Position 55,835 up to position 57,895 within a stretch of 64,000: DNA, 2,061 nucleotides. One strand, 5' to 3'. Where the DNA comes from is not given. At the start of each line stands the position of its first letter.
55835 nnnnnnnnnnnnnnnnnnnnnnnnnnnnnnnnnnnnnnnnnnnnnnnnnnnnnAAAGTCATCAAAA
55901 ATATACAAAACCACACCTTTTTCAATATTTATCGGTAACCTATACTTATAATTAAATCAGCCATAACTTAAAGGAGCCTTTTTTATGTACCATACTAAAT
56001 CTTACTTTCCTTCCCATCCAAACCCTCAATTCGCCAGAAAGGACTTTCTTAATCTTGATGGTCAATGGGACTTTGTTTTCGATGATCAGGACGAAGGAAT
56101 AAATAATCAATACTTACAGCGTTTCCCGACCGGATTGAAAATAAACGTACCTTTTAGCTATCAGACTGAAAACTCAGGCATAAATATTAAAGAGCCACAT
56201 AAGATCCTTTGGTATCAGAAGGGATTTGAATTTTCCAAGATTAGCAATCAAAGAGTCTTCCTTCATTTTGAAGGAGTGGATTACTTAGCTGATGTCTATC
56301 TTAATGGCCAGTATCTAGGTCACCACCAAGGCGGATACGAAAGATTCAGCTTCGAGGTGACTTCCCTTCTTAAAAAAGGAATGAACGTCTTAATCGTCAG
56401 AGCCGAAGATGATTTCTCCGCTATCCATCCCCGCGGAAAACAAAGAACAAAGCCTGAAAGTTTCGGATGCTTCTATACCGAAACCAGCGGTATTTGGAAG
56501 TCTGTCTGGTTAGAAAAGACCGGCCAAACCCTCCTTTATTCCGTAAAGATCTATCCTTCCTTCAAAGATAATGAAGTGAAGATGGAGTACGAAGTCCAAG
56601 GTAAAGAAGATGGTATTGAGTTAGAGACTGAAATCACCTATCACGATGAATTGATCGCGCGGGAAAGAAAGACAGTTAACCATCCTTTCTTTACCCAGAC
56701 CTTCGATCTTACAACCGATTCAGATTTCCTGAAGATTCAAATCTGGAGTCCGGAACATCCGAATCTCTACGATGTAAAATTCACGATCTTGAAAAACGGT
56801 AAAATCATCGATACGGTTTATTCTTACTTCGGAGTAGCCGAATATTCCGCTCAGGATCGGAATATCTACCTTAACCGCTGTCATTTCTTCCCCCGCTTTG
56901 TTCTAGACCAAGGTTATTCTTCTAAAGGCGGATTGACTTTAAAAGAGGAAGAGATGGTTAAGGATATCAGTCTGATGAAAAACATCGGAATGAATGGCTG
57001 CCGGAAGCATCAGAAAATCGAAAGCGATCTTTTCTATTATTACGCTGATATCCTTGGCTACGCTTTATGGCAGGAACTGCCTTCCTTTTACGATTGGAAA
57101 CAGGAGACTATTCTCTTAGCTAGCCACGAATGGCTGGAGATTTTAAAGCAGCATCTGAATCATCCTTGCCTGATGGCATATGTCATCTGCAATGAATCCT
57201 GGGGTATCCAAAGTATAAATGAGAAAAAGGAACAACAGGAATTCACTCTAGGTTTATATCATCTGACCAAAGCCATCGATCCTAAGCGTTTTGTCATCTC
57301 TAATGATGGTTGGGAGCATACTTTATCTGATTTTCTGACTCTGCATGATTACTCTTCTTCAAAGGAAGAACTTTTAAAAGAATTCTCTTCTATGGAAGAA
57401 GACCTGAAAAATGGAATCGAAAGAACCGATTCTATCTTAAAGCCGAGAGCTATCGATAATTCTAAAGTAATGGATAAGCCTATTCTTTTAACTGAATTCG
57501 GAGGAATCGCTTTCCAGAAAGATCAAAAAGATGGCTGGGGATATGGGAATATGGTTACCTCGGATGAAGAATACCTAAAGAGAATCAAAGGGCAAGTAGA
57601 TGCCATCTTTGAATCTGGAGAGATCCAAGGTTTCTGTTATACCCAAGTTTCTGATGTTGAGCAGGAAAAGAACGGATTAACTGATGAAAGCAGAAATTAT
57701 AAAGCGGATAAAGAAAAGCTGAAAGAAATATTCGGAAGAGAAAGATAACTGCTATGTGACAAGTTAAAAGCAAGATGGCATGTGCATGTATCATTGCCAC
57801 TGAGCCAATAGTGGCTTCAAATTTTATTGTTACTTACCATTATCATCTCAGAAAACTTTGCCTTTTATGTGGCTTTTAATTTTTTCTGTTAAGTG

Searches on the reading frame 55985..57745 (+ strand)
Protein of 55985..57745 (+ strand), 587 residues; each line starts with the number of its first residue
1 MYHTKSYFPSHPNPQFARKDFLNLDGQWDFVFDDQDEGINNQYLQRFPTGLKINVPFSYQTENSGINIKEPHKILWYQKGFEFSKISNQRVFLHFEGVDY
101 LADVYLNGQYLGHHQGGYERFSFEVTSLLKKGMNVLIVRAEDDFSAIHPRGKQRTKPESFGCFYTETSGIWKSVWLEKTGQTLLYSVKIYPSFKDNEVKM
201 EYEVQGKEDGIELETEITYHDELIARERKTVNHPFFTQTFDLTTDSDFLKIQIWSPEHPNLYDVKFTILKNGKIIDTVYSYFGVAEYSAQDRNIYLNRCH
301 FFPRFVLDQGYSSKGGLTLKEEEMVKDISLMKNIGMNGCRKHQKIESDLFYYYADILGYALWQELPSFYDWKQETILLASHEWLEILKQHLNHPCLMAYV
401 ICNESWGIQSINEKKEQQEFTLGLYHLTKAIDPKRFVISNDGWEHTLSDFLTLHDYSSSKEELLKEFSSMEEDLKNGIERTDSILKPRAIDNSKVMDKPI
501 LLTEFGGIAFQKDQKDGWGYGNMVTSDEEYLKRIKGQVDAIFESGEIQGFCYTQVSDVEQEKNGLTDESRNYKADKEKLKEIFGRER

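Call 90: search_protein_families(library=pfam, proteins=[window:55985-57745:+], max_evalue=0.00001)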
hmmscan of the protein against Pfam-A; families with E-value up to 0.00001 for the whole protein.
window:55985-57745:+ (587 aa): 4 families
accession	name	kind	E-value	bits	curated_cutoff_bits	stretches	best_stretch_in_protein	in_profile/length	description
PF02837.24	Glyco_hydro_2_N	-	1.5e-18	67.7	28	1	23-177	3-166/169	Glycosyl hydrolases family 2, sugar binding domain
PF22666.2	Glyco_hydro_2_N2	-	2.2e-13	51.1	27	1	73-155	48-132/167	Glycosyl hydrolase 2 galactose-binding domain-like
PF00703.27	Glyco_hydro_2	-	1.4e-12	48.8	23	1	186-283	5-107/109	Glycosyl hydrolases family 2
PF02836.23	Glyco_hydro_2_C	-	2.5e-09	37.2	21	1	291-507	5-212/302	Glycosyl hydrolases family 2, TIM barrel domain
